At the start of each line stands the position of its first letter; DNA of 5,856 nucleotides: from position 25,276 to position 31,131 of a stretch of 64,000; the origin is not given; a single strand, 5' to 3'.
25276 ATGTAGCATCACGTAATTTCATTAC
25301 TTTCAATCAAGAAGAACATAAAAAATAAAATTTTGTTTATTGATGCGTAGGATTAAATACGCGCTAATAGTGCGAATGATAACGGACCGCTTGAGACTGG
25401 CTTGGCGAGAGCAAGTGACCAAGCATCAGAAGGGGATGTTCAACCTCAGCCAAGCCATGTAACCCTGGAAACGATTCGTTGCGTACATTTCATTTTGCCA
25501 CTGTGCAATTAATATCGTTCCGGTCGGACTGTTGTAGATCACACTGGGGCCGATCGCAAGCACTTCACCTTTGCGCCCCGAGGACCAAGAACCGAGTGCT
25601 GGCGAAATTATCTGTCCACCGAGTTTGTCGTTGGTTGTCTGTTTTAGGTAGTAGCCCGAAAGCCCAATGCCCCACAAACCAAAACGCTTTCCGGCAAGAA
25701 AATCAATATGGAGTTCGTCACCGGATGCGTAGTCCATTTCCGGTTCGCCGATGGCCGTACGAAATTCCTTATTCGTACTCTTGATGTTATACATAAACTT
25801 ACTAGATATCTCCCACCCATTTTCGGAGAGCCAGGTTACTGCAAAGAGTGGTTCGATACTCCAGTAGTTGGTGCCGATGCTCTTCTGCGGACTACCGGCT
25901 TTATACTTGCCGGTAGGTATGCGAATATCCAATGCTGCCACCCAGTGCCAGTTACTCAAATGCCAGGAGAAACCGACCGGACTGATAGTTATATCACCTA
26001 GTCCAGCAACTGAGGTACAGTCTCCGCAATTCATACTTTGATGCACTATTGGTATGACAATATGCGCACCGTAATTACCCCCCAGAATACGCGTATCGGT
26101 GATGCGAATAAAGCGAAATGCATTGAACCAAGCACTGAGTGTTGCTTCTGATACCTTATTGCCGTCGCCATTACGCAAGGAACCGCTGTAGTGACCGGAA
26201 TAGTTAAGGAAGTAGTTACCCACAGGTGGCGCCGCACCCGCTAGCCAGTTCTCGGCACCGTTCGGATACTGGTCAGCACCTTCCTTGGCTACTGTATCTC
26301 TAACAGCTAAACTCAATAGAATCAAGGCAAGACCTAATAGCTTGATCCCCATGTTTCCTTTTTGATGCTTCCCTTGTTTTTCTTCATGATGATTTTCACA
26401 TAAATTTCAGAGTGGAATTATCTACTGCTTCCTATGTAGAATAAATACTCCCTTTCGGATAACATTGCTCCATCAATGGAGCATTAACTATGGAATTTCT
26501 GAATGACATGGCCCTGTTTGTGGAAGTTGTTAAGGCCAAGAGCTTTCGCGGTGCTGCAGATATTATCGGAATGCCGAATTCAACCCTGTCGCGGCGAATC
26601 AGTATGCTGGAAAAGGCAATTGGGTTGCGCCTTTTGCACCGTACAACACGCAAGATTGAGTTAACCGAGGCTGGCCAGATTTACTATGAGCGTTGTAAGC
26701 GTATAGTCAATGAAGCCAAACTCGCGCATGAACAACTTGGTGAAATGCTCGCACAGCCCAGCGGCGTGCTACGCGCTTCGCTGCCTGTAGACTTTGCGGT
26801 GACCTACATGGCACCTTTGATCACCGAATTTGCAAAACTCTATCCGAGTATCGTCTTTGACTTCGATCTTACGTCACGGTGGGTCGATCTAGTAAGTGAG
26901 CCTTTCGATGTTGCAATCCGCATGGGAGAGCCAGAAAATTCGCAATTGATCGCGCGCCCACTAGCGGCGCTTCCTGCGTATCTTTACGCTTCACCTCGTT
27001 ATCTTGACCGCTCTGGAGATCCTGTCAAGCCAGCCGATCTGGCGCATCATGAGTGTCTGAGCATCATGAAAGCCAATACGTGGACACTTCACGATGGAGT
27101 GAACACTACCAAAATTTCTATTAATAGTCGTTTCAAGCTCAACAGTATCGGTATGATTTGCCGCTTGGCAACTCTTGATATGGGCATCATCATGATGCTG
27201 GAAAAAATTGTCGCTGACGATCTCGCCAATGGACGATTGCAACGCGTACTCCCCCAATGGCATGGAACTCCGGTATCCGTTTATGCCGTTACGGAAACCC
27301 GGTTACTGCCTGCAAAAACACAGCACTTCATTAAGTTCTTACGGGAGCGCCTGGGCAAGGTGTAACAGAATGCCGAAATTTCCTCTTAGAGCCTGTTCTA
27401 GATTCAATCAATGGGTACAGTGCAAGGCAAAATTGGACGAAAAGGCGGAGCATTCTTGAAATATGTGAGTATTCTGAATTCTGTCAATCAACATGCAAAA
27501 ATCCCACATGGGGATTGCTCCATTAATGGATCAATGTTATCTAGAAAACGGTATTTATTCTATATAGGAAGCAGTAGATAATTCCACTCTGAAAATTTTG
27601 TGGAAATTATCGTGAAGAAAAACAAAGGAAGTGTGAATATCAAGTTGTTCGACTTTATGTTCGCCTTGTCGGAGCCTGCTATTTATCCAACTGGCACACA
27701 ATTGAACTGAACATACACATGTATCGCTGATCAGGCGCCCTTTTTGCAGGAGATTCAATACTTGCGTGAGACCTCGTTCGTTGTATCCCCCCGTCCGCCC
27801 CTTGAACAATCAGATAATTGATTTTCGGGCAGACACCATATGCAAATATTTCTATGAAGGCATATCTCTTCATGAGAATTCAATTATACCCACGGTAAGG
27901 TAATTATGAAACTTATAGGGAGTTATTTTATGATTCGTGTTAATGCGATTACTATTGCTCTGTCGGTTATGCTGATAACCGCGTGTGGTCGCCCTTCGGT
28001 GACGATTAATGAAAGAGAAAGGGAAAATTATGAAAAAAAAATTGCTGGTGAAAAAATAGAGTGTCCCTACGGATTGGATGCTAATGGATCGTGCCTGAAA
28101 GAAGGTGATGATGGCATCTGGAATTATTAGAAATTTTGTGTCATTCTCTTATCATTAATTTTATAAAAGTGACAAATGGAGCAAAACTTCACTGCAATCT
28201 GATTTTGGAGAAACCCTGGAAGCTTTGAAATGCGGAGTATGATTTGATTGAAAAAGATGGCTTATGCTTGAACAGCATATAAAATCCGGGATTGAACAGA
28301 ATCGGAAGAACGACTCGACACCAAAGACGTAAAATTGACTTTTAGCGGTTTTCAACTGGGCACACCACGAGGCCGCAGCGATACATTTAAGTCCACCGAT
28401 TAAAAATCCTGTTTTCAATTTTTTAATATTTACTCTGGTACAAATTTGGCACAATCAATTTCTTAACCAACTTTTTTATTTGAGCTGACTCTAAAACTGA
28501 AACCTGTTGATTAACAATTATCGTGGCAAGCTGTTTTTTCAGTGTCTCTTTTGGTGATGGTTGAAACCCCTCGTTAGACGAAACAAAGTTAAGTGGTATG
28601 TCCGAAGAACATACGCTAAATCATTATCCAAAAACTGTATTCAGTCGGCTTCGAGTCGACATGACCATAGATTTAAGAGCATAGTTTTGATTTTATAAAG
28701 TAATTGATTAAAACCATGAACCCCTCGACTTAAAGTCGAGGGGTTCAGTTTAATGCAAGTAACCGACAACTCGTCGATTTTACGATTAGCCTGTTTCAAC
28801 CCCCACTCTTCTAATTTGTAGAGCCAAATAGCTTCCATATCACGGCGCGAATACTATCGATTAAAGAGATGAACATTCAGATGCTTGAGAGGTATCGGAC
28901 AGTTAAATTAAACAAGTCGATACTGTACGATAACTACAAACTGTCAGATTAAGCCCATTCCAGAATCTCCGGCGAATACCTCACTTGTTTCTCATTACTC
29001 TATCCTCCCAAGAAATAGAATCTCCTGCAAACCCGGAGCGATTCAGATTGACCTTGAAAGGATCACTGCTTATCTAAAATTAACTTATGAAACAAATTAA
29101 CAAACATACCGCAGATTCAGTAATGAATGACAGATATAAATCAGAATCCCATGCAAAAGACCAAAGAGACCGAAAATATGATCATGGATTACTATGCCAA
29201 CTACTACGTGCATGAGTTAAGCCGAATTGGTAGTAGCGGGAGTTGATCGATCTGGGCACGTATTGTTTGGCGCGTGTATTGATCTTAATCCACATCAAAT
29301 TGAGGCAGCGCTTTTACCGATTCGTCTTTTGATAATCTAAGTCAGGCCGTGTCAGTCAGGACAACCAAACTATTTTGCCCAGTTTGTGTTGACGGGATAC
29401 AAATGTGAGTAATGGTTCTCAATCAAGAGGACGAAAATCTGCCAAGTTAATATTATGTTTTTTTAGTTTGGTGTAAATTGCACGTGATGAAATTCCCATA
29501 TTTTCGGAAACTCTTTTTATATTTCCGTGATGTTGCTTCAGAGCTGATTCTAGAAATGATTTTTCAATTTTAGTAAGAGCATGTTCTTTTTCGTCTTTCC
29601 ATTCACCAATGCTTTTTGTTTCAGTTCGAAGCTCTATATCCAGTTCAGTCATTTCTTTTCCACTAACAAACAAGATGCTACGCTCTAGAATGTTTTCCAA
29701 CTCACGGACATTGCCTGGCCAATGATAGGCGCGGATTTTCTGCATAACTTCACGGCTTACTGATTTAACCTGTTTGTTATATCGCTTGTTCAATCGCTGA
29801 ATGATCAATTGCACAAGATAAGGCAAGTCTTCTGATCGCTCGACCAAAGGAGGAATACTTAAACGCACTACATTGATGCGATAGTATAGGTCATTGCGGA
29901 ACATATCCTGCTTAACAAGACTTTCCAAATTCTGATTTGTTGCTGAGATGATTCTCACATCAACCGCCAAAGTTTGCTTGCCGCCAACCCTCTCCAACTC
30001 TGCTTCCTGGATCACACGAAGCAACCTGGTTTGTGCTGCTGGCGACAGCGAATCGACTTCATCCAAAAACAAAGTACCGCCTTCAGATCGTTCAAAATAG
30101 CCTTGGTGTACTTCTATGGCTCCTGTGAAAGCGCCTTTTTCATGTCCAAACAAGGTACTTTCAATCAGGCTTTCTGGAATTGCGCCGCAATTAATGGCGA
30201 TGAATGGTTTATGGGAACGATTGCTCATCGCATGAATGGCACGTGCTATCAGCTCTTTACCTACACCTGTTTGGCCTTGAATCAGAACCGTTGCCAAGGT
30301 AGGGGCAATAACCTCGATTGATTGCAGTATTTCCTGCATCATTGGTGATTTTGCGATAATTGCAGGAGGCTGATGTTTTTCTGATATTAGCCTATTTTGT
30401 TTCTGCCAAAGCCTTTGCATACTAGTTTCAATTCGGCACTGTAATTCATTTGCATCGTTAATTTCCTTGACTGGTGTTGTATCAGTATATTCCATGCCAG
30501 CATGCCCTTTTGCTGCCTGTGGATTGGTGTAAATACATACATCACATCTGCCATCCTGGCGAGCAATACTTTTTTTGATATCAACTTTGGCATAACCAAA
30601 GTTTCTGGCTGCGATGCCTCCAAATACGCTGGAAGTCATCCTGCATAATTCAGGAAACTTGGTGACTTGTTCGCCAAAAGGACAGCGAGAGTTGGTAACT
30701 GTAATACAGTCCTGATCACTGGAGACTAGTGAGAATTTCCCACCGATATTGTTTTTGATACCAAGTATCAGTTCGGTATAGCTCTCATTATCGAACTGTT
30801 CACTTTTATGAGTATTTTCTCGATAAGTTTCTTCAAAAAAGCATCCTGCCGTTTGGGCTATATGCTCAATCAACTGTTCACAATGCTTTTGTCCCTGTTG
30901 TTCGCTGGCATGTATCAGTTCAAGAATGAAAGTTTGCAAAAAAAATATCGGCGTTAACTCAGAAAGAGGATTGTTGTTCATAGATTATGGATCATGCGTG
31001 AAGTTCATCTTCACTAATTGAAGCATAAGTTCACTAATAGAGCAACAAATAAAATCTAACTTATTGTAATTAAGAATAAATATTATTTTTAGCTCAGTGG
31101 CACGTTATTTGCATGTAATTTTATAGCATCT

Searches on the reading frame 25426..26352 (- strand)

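Call 58: search_protein_families(library=pfam, proteins=[window:25426-26352:-], max_evalue=0.00001)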
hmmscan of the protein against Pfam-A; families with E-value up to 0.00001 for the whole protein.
window:25426-26352:- (308 aa): 1 family
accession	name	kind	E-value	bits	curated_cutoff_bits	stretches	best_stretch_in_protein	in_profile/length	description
PF13557.12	Phenol_MetA_deg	-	3.7e-58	197.9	22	1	58-304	3-242/242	Putative MetA-pathway of phenol degradation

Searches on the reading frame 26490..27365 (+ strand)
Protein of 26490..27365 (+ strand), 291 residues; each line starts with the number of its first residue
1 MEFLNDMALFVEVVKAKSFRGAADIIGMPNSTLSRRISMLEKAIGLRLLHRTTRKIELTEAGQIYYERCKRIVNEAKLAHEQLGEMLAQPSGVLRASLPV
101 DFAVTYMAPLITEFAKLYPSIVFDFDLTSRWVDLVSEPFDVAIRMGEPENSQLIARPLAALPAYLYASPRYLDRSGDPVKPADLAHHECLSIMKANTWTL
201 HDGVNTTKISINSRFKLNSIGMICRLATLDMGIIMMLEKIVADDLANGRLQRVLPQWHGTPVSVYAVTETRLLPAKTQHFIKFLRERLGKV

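Call 58: search_protein_families(library=pfam, proteins=[window:26490-27365:+], max_evalue=0.00001)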
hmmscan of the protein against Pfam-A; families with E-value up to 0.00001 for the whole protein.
window:26490-27365:+ (291 aa): 2 families
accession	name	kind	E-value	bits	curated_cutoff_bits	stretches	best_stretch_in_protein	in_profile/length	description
PF03466.25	LysR_substrate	-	9.5e-36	123.6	28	1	89-288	3-208/209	LysR substrate binding domain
PF00126.33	HTH_1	-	9.4e-19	67.6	26.6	1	4-63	1-60/60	Bacterial regulatory helix-turn-helix protein, lysR family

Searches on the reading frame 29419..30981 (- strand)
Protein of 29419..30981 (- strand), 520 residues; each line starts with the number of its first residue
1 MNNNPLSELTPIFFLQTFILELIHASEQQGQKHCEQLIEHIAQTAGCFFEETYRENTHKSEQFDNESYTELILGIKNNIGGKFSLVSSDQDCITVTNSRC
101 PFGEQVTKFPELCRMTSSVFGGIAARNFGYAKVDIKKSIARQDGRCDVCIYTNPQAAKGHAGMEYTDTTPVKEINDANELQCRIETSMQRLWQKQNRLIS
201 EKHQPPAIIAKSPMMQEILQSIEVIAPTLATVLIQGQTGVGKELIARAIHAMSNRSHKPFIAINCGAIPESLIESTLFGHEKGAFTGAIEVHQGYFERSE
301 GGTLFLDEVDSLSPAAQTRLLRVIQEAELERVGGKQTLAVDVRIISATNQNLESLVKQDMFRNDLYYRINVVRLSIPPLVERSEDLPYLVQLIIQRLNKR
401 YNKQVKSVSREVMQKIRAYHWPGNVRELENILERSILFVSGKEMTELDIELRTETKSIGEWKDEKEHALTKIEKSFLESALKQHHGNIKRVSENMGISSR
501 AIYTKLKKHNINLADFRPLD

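Call 58: search_protein_families(library=pfam, proteins=[window:29419-30981:-], max_evalue=0.00001)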
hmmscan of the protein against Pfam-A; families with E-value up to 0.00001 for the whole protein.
window:29419-30981:- (520 aa): 8 families
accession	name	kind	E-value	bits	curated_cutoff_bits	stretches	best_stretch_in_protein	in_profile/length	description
PF00158.32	Sigma54_activat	-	2.1e-69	232.9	20.2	1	208-374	1-167/168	Sigma-54 interaction domain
PF14532.12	Sigma54_activ_2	-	6e-24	85.3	25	1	209-379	1-138/138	Sigma-54 interaction domain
PF25601.1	AAA_lid_14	-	4e-21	75.1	27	1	381-453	2-74/87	AAA+ ATPase lid domain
PF18546.6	MetOD1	-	2.2e-14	54.1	23.8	1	27-150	10-141/142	Methanogen output domain 1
PF07724.20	AAA_2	-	1.7e-09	38.4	27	1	230-359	4-134/166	AAA domain (Cdc48 subfamily)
PF07728.20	AAA_5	-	8.9e-09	35.9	22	1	232-351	2-124/139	AAA domain (dynein-related subfamily)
PF02954.25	HTH_8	-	1e-07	32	22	1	469-509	2-42/42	Bacterial regulatory protein, Fis family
PF00004.35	AAA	-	7.1e-07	30.2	21.2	1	232-360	1-119/131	ATPase family associated with various cellular activities (AAA)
